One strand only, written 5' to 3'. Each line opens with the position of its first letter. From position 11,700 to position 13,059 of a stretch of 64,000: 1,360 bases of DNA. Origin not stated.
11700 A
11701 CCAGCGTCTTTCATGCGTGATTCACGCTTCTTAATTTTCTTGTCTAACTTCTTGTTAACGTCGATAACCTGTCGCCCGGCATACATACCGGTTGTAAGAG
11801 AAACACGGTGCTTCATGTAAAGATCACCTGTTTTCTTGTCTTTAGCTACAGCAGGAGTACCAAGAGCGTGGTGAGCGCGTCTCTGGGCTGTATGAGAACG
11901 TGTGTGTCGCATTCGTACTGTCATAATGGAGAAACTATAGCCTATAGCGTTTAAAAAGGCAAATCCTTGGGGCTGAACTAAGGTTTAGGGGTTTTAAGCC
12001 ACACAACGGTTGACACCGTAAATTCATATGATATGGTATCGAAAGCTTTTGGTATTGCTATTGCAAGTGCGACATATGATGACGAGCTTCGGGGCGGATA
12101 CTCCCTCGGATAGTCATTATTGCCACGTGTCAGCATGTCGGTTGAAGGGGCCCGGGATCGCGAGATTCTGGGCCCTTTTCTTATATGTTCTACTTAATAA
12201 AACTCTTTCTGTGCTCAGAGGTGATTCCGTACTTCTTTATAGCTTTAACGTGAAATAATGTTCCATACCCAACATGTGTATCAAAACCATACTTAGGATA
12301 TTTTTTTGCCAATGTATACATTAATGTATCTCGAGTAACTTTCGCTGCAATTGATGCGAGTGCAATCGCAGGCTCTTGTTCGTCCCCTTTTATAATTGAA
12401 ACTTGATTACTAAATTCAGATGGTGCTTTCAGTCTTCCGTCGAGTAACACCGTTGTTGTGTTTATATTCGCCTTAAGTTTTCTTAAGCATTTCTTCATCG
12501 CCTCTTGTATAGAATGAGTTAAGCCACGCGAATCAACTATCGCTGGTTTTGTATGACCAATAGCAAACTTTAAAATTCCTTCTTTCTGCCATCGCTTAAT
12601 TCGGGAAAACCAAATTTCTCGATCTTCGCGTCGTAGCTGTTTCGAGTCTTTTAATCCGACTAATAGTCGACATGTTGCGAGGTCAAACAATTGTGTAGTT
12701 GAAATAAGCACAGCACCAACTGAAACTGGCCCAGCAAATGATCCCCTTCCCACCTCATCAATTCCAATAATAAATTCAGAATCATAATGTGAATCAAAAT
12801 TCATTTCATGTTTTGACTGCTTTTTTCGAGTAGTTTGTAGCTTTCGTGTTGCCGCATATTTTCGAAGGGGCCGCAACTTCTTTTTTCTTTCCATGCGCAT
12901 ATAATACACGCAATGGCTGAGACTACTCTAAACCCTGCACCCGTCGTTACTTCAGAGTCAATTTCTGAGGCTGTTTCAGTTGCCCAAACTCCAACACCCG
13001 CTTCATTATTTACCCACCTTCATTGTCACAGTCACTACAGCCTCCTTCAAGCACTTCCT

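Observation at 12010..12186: Promoter- and terminator-bounded ~140-nt candidate small RNA between rpmF and rnhB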

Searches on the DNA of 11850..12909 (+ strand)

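Call 4: search_rna_families(source=window, start=11850, end=12300, threshold=evalue, max_evalue=10, show_alignments=4)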
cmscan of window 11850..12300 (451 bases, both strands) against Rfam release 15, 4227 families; matches with E-value up to 10: 6.
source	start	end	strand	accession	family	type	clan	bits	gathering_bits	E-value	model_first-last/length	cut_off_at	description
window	12146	12184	+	RF00489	ctRNA_p42d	Gene; antisense;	-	21.1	50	0.044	1-46/46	no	ctRNA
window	12114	12185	+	RF02353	BjrC68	Gene; sRNA;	-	12.9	39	1.2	1-82/82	no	Bradyrhizobiaceae sRNA BjrC68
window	12193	12221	+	RF01985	ZEB2_AS1_2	Gene; lncRNA;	-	12.1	70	2.9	1-61/61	no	ZEB2 antisense RNA 1 conserved region 2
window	12072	12100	+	RF01136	sR28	Gene; snRNA; snoRNA; CD-box;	-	11.4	39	1.7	1-55/55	no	Small nucleolar RNA sR28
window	12132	12189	+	RF01264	snR83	Gene; snRNA; snoRNA; HACA-box;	CL00023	11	75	4.5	55-117/308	no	Small nucleolar RNA snR83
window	12071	12100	+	RF01138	sR23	Gene; snRNA; snoRNA; CD-box;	-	9.5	45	8.1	24-54/54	no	Small nucleolar RNA sR23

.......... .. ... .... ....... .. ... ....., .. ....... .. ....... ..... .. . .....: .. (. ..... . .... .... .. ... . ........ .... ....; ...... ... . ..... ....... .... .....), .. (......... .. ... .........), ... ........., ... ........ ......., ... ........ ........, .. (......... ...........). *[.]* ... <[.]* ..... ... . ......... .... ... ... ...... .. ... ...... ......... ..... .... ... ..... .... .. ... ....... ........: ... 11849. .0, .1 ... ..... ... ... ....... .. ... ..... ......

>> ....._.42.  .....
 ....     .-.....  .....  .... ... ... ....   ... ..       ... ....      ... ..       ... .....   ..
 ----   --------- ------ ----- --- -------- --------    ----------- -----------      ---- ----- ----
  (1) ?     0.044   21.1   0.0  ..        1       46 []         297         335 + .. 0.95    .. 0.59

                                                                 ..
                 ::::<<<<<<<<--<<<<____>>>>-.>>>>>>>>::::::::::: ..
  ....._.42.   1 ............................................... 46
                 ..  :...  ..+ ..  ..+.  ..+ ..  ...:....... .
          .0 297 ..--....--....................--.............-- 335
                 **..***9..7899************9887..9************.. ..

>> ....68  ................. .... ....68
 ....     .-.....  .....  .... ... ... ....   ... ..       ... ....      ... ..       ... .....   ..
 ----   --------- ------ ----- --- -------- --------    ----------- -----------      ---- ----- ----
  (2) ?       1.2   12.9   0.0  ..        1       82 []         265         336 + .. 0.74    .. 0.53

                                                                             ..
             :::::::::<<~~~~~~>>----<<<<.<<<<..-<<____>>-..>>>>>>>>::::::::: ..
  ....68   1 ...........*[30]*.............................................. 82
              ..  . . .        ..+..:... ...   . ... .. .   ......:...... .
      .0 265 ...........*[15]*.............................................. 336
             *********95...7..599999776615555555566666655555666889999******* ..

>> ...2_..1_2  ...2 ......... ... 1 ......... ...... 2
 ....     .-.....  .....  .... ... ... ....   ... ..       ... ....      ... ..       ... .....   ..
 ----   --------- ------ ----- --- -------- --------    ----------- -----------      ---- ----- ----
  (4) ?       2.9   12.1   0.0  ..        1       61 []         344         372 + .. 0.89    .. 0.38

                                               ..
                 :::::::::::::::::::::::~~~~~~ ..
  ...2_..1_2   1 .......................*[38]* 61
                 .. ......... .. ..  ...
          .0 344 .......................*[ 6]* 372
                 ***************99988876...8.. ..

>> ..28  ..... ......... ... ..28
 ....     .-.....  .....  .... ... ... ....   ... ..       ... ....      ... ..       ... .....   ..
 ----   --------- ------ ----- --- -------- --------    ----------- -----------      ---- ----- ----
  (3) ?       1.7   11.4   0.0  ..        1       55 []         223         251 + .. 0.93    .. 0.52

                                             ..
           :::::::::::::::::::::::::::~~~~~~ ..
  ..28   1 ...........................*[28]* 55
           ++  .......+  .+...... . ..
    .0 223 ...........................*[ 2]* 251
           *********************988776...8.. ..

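Call 18: search_dna_similar(query=window:12000-12190:+, collection=phages, mode=distant, max_evalue=1)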
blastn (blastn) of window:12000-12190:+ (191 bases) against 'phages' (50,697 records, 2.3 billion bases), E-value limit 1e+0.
No match.

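Call 23: search_rna_families(sources=[L001, L003, L004, L010, L013, L015, L016, L017, L018, L020, L021, L022, L028, L038, L046, L012, L011, L081, L027, L008], threshold=gathering)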
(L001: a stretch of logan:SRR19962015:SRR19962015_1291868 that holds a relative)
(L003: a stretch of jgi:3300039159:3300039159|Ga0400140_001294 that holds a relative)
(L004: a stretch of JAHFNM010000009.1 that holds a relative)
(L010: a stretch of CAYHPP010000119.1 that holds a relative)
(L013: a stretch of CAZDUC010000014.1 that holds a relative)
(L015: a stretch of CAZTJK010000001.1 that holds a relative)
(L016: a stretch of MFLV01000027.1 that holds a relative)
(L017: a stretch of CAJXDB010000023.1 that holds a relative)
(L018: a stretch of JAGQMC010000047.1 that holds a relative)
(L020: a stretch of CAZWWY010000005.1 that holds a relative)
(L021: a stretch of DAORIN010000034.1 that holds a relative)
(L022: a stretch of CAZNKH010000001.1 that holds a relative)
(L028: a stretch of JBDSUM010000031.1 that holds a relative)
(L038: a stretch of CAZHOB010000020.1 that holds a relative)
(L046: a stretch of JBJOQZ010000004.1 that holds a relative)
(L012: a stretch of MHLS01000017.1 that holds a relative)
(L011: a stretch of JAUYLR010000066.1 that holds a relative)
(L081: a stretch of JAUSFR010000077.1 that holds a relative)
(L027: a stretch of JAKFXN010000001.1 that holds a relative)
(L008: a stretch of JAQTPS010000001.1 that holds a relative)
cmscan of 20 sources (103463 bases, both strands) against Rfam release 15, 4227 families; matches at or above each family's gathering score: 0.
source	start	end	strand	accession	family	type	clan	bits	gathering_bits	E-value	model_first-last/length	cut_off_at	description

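Call 50: build_rna_model(alignment_id=A2, structure=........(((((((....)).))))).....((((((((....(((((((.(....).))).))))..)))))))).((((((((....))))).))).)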
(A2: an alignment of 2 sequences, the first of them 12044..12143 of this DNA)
Model R1 built from alignment A2 (2 sequences, 100 columns); structure: as given.
model positions 100; base pairs 31; branch points 2; effective number of sequences 0.68; information 0.59 bits per position. Calibrated on 0.2 Mb of random sequence (short: E-values are rough).
structure used (alignment columns):
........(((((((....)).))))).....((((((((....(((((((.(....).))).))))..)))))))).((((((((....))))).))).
